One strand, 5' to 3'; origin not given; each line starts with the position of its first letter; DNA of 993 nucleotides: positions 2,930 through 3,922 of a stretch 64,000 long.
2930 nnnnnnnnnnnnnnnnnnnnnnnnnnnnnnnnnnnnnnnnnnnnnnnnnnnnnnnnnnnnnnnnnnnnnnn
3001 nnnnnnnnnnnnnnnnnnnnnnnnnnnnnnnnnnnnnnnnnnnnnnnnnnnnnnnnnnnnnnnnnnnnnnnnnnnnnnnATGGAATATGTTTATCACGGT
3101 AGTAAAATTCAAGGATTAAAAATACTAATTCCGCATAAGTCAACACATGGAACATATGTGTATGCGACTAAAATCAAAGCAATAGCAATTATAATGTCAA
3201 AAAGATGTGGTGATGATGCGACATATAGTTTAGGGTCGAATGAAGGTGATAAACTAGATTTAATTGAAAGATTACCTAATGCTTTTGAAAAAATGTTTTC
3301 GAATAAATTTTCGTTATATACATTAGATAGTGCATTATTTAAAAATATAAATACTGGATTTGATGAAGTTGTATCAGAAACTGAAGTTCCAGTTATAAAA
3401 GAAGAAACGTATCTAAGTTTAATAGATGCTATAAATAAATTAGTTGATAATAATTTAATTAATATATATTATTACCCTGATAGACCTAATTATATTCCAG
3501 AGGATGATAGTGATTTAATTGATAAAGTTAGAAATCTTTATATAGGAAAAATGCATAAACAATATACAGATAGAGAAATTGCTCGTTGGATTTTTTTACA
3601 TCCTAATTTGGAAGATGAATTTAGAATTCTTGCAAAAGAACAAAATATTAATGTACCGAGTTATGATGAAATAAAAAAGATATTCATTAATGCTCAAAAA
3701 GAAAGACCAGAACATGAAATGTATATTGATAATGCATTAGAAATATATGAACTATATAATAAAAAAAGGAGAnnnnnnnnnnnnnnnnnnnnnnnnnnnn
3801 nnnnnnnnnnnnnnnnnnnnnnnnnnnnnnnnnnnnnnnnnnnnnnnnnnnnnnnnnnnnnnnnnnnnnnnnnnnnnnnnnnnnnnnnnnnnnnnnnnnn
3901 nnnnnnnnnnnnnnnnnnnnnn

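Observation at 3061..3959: Two-gene cassette (about 231 aa plus 54 aa) wedged between parE and parC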

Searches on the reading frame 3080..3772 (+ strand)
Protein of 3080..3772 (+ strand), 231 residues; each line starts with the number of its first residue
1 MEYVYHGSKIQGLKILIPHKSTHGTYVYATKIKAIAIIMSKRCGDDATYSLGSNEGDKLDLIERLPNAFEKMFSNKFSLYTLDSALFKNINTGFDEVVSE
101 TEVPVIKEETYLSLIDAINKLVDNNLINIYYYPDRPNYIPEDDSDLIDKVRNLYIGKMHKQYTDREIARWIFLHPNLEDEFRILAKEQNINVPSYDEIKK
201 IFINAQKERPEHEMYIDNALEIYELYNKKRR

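Call 4: search_protein_families(library=pfam, proteins=[window:3080-3772:+], max_evalue=1)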
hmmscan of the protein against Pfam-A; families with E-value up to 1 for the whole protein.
window:3080-3772:+ (231 aa): 1 family
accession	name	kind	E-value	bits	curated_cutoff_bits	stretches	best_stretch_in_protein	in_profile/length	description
PF21820.2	DUF6886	-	0.046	13.8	27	1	42-119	55-130/164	Family of unknown function (DUF6886)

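Call 5: search_protein_families(library=ncbifam, proteins=[window:3080-3772:+], max_evalue=1)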
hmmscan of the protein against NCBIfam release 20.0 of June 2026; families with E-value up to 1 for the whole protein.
window:3080-3772:+ (231 aa): 1 family
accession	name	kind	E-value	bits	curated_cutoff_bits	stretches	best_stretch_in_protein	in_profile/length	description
NF003270.0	PRK04247.1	equivalog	0.099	11.7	216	0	159-192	125-159/250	endonuclease NucS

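Call 6: search_protein_families(library=padloc, proteins=[window:3080-3772:+], max_evalue=1)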
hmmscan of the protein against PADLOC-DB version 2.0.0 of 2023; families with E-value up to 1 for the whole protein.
window:3080-3772:+ (231 aa): 0 families

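Call 7: search_protein_families(library=phrogs, proteins=[window:3080-3772:+], max_evalue=1)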
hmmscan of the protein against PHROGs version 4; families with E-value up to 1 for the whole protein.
window:3080-3772:+ (231 aa): 3 families
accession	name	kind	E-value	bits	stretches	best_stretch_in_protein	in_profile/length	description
phrog_5179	-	unknown function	0.11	13.2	1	167-189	26-48/55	-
phrog_18058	-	unknown function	0.16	13.2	1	25-50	2-25/57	-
phrog_37710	-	unknown function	0.32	11.7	1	25-90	84-145/195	-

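Call 8: find_homologous_proteins(query=window:3080-3772:+, max_evalue=0.01)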
Query window:3080-3772:+ (231 aa): 202 proteins with E <= 0.01 among 553 candidates; the best 120 are listed.
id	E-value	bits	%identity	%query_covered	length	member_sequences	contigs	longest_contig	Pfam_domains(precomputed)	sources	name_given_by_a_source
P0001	2.8e-127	441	85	100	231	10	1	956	-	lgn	-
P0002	3.2e-126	437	84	100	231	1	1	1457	-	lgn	-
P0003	2.8e-123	428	82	100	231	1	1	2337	-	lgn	-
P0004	1.9e-122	425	81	100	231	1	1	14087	-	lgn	-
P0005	1.9e-114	399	76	100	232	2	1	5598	-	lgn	-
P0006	4.2e-112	391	76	100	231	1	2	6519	-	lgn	-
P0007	2.4e-110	385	74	99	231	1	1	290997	-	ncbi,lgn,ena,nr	ncbi:MAG: hypothetical protein J1F35_00720 [Erysipelotrichales bacterium]|nr:hypothetical protein [E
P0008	3.1e-109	382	75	97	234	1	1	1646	-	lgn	-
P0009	5.0e-109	381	75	100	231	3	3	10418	-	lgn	-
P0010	2.5e-107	376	71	100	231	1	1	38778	-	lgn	-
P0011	1.5e-106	373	74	100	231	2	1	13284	-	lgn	-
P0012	2.9e-105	369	70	100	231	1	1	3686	-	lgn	-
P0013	8.5e-105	367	71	100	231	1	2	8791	-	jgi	-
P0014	9.4e-103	361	71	100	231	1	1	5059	-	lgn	-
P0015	1.1e-102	360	72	99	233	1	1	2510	-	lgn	-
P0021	1.5e-93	330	67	98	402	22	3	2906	PF13420.14,PF13302.14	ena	-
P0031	2.3e-78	281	59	99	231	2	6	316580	-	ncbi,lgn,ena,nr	ncbi:MAG: hypothetical protein J5892_03015 [Bacilli bacterium]|nr:hypothetical protein [Bacilli bact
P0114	6.8e-44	168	45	95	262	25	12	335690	-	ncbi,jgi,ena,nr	ncbi:MAG: hypothetical protein E7170_00855 [Firmicutes bacterium]|nr:hypothetical protein [Bacillota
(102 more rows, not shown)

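Call 10: find_encoding_contigs(protein=P0007, flank=6000, max_places=2)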
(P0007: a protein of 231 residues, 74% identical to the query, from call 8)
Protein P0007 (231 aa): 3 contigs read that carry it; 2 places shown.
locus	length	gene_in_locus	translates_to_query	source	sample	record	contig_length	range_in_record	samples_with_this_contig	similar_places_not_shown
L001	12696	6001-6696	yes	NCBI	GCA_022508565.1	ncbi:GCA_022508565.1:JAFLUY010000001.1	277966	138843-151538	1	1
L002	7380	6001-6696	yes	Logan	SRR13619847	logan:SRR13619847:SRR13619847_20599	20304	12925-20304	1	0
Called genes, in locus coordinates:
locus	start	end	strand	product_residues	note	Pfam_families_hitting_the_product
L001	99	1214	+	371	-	PF01702:TGT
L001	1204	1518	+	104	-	-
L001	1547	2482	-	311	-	-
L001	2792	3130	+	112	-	PF01245:Ribosomal_L19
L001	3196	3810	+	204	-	PF10502:Peptidase_S26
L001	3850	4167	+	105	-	PF04266:ASCH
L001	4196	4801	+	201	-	PF00657:Lipase_GDSL, PF13472:Lipase_GDSL_2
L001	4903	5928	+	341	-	-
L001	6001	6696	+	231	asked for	-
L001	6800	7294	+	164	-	-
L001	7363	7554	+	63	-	-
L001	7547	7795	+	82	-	PF07875:Coat_F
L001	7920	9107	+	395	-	PF02568:ThiI (weak)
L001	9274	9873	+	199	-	PF06941:NT5C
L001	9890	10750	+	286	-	PF03193:RsgA_GTPase (weak), PF02421:FeoB_N, PF01926:MMR_HSR1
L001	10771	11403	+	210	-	PF01351:RNase_HII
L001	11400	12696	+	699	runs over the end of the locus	PF00884:Sulfatase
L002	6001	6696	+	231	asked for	-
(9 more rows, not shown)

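Call 11: find_encoding_contigs(protein=P0031, flank=6000, max_places=2)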
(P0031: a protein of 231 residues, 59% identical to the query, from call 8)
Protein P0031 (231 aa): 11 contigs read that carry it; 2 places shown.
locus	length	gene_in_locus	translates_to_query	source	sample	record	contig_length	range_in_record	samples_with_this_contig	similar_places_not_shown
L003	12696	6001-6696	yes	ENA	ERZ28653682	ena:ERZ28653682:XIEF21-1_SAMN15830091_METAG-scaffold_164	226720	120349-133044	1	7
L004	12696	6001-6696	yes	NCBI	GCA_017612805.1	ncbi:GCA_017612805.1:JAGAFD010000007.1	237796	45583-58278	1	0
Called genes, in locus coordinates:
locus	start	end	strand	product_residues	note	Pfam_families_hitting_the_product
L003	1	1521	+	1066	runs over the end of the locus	PF17757:UvrB_inter, PF02559:CarD_TRCF_RID, PF00270:DEAD, PF00271:Helicase_C, PF22590:Cas3-like_C_2 (faint), PF03461:TRCF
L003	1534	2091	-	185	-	PF00719:Pyrophosphatase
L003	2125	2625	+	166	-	PF04014:MazE_antitoxin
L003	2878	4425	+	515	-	PF00133:tRNA-synt_1, PF01406:tRNA-synt_1e (weak), PF01921:tRNA-synt_1f (faint), PF09334:tRNA-synt_1g, PF00133:tRNA-synt_1 (weak), PF08264:Anticodon_1, PF19303:Anticodon_3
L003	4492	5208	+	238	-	-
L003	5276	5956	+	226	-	-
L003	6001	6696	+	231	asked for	-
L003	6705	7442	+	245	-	PF01026:TatD_DNase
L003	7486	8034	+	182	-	-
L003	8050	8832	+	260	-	PF00398:RrnaAD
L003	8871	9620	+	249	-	PF05582:Peptidase_U57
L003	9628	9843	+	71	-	PF06257:VEG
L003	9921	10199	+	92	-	PF04026:SpoVG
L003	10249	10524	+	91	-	PF07873:YabP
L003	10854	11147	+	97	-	PF04977:DivIC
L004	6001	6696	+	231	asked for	-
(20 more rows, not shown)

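Call 12: find_encoding_contigs(protein=P0114, flank=6000, max_places=3)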
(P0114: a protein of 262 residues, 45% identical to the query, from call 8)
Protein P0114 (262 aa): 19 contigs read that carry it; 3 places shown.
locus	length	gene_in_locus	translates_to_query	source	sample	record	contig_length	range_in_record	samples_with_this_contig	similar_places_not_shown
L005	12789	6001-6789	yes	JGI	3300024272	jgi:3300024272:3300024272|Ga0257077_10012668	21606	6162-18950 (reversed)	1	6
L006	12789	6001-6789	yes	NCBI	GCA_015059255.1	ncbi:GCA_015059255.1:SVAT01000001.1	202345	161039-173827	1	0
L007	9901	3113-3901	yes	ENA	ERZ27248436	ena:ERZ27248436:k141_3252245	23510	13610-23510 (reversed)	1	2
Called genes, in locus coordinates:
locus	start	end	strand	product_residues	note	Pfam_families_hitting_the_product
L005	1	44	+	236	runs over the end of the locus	PF10531:SLBB, PF22461:SLBB_2 (weak), PF00633:HHH (weak), PF12836:HHH_3, PF14520:HHH_5 (faint)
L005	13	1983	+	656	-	PF13567:DUF4131 (weak), PF03772:Competence, PF00753:Lactamase_B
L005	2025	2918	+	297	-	-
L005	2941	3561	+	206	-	PF00753:Lactamase_B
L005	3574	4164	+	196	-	PF17761:DUF1016_N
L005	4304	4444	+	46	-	-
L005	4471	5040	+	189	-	-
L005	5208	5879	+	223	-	PF05013:FGase (weak)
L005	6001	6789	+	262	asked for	-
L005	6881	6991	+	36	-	PF13238:AAA_18 (weak)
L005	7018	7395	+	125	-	-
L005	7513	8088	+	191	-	-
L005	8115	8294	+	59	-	-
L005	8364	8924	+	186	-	PF13302:Acetyltransf_3, PF13420:Acetyltransf_4 (weak)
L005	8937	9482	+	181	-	PF13302:Acetyltransf_3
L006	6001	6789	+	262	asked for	-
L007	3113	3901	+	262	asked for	-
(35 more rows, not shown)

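Call 13: search_protein_representatives(protein=window:3080-3772:+)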
Query: 231 residues. Proteins with E-value up to 0.001 (for the whole library): 310; up to 1e-10: 166; up to 1e-30: 23. The best 150 are listed.
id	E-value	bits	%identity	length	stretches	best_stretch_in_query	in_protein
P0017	4.6e-103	359.9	70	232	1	1-231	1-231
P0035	7.9e-75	267.6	66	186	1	1-186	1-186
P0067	8.5e-49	182.5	45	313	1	3-222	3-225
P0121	3.4e-46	174.0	44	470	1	3-226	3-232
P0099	2.6e-45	171.1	44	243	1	3-226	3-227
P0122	2.6e-44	167.8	50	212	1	1-192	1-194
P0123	7.6e-44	166.3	46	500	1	3-219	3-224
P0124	1.1e-42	162.5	45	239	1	4-222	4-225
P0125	1.8e-41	158.5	47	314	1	3-188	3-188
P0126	2.3e-41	158.2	41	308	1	1-223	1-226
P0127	8.1e-38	146.6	41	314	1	3-196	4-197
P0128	9.0e-38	146.4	39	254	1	3-227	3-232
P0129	1.5e-37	145.7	42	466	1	3-189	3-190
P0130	2.2e-37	145.2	47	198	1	1-152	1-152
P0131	3.6e-37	144.4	41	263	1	3-220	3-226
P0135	2.8e-36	141.5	42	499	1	3-193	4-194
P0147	1.3e-24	103.4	41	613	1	3-142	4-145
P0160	8.7e-21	90.9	41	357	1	2-151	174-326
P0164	9.8e-20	87.4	32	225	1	3-207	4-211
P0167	2.1e-19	86.3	37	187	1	1-186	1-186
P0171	5.2e-19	85.1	32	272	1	1-214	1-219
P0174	1.4e-18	83.7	34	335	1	2-187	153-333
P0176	1.6e-18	83.4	39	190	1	3-188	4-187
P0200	8.6e-16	74.5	33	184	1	1-155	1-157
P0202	1.3e-15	73.9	32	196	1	3-180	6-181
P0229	5.8e-14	68.5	31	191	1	1-150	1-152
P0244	6.8e-13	65.1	32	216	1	2-152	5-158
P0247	1.6e-12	63.9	34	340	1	3-152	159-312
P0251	5.0e-12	62.2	34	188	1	1-150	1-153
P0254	8.2e-12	61.5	32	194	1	4-153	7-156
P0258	9.9e-12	61.3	32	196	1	3-163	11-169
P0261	1.3e-11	60.9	34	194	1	4-156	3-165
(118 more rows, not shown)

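Call 14: find_encoding_contigs(protein=P0004, flank=7000, max_places=2)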
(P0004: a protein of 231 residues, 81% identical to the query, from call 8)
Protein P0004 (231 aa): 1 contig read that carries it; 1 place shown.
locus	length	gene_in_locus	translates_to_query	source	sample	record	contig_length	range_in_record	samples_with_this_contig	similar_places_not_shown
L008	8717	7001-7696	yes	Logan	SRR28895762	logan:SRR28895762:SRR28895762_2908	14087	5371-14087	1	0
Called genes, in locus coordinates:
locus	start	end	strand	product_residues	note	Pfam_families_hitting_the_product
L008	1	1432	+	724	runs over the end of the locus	-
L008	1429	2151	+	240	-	-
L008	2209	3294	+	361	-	PF04055:Radical_SAM, PF06969:HemN_C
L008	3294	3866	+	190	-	PF01966:HD (weak)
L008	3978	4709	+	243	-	PF00722:Glyco_hydro_16, PF26113:GH16_XgeA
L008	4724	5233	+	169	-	PF13302:Acetyltransf_3, PF00583:Acetyltransf_1 (weak)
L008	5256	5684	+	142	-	PF00583:Acetyltransf_1, PF13673:Acetyltransf_10, PF13508:Acetyltransf_7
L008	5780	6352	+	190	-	PF01966:HD (weak)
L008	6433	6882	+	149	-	-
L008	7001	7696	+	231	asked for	-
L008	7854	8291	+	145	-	-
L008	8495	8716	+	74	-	?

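Call 15: find_encoding_contigs(protein=P0010, flank=7000, max_places=2)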
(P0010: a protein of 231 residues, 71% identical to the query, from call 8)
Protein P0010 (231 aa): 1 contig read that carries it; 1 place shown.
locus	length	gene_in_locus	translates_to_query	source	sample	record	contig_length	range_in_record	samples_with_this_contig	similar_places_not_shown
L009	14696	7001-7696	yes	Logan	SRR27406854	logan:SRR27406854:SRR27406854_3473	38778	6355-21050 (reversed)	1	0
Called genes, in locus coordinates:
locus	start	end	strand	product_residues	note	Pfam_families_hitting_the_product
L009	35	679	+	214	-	PF10502:Peptidase_S26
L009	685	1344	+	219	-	PF13189:Cytidylate_kin2, PF02224:Cytidylate_kin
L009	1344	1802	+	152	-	PF00293:NUDIX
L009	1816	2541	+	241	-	PF00149:Metallophos, PF12850:Metallophos_2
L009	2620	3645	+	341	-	-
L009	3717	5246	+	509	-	-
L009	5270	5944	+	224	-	-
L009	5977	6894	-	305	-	-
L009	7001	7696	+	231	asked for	-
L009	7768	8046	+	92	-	-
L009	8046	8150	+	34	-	-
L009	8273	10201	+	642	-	PF08757:CotH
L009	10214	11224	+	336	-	PF00535:Glycos_transf_2, PF04138:GtrA_DPMS_TM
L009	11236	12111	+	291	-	PF09992:NAGPA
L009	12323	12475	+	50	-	-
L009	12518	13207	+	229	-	PF09359:VTC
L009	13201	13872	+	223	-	PF16316:DUF4956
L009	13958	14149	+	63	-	-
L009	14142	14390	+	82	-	PF07875:Coat_F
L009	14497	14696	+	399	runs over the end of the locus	PF02568:ThiI (weak)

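Call 16: search_protein_families(library=pfam, proteins=[P0121, P0123, P0135, P0147, P0160, P0174, P0167, P0176, P0021, P0247], max_evalue=0.01)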
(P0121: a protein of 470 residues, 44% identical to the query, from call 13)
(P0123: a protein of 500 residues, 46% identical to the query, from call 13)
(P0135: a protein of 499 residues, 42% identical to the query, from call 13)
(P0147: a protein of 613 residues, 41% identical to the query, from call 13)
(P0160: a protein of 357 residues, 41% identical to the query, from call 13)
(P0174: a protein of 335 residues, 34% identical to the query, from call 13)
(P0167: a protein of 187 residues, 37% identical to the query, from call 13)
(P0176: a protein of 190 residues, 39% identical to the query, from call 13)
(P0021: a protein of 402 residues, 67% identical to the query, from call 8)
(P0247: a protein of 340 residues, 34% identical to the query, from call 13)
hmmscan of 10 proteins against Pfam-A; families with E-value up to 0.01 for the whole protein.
P0121 (470 aa): 0 families

P0123 (500 aa): 7 families
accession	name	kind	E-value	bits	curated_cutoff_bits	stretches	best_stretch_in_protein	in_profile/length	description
PF13238.12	AAA_18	-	1.2e-06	29.4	29.4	1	321-370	1-50/128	AAA domain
PF07728.20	AAA_5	-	0.0009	19.7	22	0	321-345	2-27/139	AAA domain (dynein-related subfamily)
PF01202.28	SKI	-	0.0013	19.4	22.1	1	327-487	1-158/159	Shikimate kinase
PF13671.12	AAA_33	-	0.0016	19.2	27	1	321-354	2-36/143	AAA domain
PF00004.35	AAA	-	0.0024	18.8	21.2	1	321-361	1-41/131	ATPase family associated with various cellular activities (AAA)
PF13401.12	AAA_22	-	0.0025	18.6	27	0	318-347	5-37/130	AAA domain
PF01745.22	IPT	-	0.0032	17.3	20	0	322-350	5-33/233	Isopentenyl transferase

P0135 (499 aa): 6 families
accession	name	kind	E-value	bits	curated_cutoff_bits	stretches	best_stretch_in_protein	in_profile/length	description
PF13238.12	AAA_18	-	2.1e-05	25.4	29.4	1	322-366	1-44/128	AAA domain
PF13671.12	AAA_33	-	0.0015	19.3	27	1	322-365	2-46/143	AAA domain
PF03193.22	RsgA_GTPase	-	0.0031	17.8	30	1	309-341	96-128/174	RsgA GTPase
PF18121.7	TFA2_Winged_2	-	0.0037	17.3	26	1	105-138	20-52/60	TFA2 Winged helix domain 2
PF08303.17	tRNA_lig_kinase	-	0.0051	17.4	22.7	0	322-366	2-49/168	tRNA ligase kinase domain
PF03215.21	Rad17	-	0.0085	16.5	23.8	1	306-370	32-96/186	Rad17 P-loop domain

P0147 (613 aa): 0 families

P0160 (357 aa): 2 families
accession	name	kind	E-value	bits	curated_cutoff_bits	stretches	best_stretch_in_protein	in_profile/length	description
PF13302.13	Acetyltransf_3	-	3.7e-12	47.5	25.4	1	58-148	47-137/138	Acetyltransferase (GNAT) domain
PF00583.31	Acetyltransf_1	-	9e-09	36.1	20.7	1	65-145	35-113/116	Acetyltransferase (GNAT) family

P0174 (335 aa): 5 families
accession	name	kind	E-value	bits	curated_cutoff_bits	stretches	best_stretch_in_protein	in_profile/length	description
PF00583.31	Acetyltransf_1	-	4e-11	43.6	20.7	1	38-112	35-116/116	Acetyltransferase (GNAT) family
PF13673.13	Acetyltransf_10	-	1.8e-10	41.4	23.6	1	13-114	10-109/128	Acetyltransferase (GNAT) domain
PF13508.13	Acetyltransf_7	-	4.9e-09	36.9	27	1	39-113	6-83/84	Acetyltransferase (GNAT) domain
PF13420.13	Acetyltransf_4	-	3.5e-05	24.3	24.3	1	64-120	85-142/155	Acetyltransferase (GNAT) domain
PF08445.16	FR47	-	0.0087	16.5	22.1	0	61-114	27-79/86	FR47-like protein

P0167 (187 aa): 0 families

P0176 (190 aa): 0 families

P0021 (402 aa): 3 families
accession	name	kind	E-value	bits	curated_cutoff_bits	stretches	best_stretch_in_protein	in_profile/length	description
PF13302.13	Acetyltransf_3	-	7.5e-09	36.8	25.4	1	283-391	34-138/138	Acetyltransferase (GNAT) domain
PF13420.13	Acetyltransf_4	-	1.5e-05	25.5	24.3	1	301-400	47-144/155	Acetyltransferase (GNAT) domain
PF00583.31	Acetyltransf_1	-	0.00067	20.4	20.7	1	303-390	33-116/116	Acetyltransferase (GNAT) family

P0247 (340 aa): 4 families
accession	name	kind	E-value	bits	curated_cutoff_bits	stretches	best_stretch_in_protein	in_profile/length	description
PF13302.13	Acetyltransf_3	-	1.2e-14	55.7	25.4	1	4-136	3-138/138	Acetyltransferase (GNAT) domain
PF13420.13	Acetyltransf_4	-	3.2e-08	34.2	24.3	1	24-147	23-146/155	Acetyltransferase (GNAT) domain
PF00583.31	Acetyltransf_1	-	2.5e-07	31.4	20.7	1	31-135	14-116/116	Acetyltransferase (GNAT) family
PF08445.16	FR47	-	5.8e-05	23.4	22.1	1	74-139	18-81/86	FR47-like protein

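Call 27: predict_structure(alignment_id=A1)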
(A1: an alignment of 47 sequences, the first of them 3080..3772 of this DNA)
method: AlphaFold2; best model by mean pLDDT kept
length: 231 residues; sequences in the alignment: 47
mean_pLDDT: 94.3   pTM: 0.87
mean pLDDT of the five models: 94.3, 93.6, 93.3, 92.8, 92.8
residues with pLDDT >= 90: 204; 70-90: 23; 50-70: 4; < 50: 0
segments of 3 or more residues with pLDDT < 50: none
pLDDT, mean of each block of 10 residues (from residue 1): 93 97 92 95 88 91 96 95 96 87 98 96 97 96 96 94 97 97 98 97 96 93 87 53
secondary structure, 60 per line:
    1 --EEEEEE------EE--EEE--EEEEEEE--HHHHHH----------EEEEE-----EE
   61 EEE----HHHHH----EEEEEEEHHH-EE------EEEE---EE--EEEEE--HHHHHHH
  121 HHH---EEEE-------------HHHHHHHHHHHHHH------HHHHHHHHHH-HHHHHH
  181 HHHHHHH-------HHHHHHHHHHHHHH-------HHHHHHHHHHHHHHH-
elements in order: E3-8 E19-21 E24-30 H33-38 E49-53 E59-63 H68-72 E77-83 E96-99 E107-111 H114-123 E127-130 H144-157 H164-173 H175-187 H195-208 H216-230

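Call 31: fold_search(model_id=the predicted structure, library=pdb)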
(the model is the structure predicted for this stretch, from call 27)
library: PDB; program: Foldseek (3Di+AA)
matches with E <= 10: 241; with E <= 0.001: 0
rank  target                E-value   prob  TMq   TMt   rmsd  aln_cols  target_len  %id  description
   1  2hw2                  2.9e-02  0.94  0.27  0.43   9.8       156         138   11  Crystal structure of Rifampin ADP-ribosyl transferase in complex with Rifampin (released 2007-07-31)
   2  9iaf                  3.3e-02  0.95  0.28  0.44   9.6       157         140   12  Crystal structure of Arr in complex with Rifampicin and Chr-16 (released 2025-12-17)
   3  9iba                  4.8e-02  0.60  0.23  0.33   9.5       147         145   10  Crystal structure of Arr-2 in complex with Rifampicin (released 2025-12-17)
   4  2o3o_D                4.8e-02  0.08  0.10  0.09  16.4       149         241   15  Crystal Structure of the sensor histidine kinase regulator YycI from Bacillus subtitlis (released 2007-04-10)
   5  2o3o_B                8.7e-02  0.06  0.10  0.10  16.9       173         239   14  Crystal Structure of the sensor histidine kinase regulator YycI from Bacillus subtitlis (released 2007-04-10)
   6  2o3o_G                1.3e-01  0.06  0.12  0.12  16.3       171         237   13  Crystal Structure of the sensor histidine kinase regulator YycI from Bacillus subtitlis (released 2007-04-10)
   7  2o3o_F                1.4e-01  0.06  0.10  0.10  16.9       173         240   14  Crystal Structure of the sensor histidine kinase regulator YycI from Bacillus subtitlis (released 2007-04-10)
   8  2o3o_J                1.6e-01  0.05  0.10  0.09  15.6       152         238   13  Crystal Structure of the sensor histidine kinase regulator YycI from Bacillus subtitlis (released 2007-04-10)
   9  7uy5_J                1.8e-01  0.12  0.14  0.21  11.5        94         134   13  Tetrahymena telomerase with CST (released 2022-07-13)
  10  2o3o_I                2.1e-01  0.04  0.10  0.09  16.9       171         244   14  Crystal Structure of the sensor histidine kinase regulator YycI from Bacillus subtitlis (released 2007-04-10)
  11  2o3o_A                3.1e-01  0.04  0.11  0.10  16.4       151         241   14  Crystal Structure of the sensor histidine kinase regulator YycI from Bacillus subtitlis (released 2007-04-10)
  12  7uy7_B                3.1e-01  0.04  0.13  0.11  24.7       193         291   12  Tetrahymena CST with Polymerase alpha-Primase (released 2022-07-13)
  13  2o3o_E                3.5e-01  0.04  0.10  0.10  15.7       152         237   15  Crystal Structure of the sensor histidine kinase regulator YycI from Bacillus subtitlis (released 2007-04-10)
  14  6v8i_AB               4.7e-01  0.04  0.14  0.17  16.9       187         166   11  Composite atomic model of the Staphylococcus aureus phage 80alpha baseplate (released 2020-03-04)
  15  9mu3_E                6.8e-01  0.03  0.12  0.15  15.2       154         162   11  SaPI1 neck structure (released 2025-05-07)
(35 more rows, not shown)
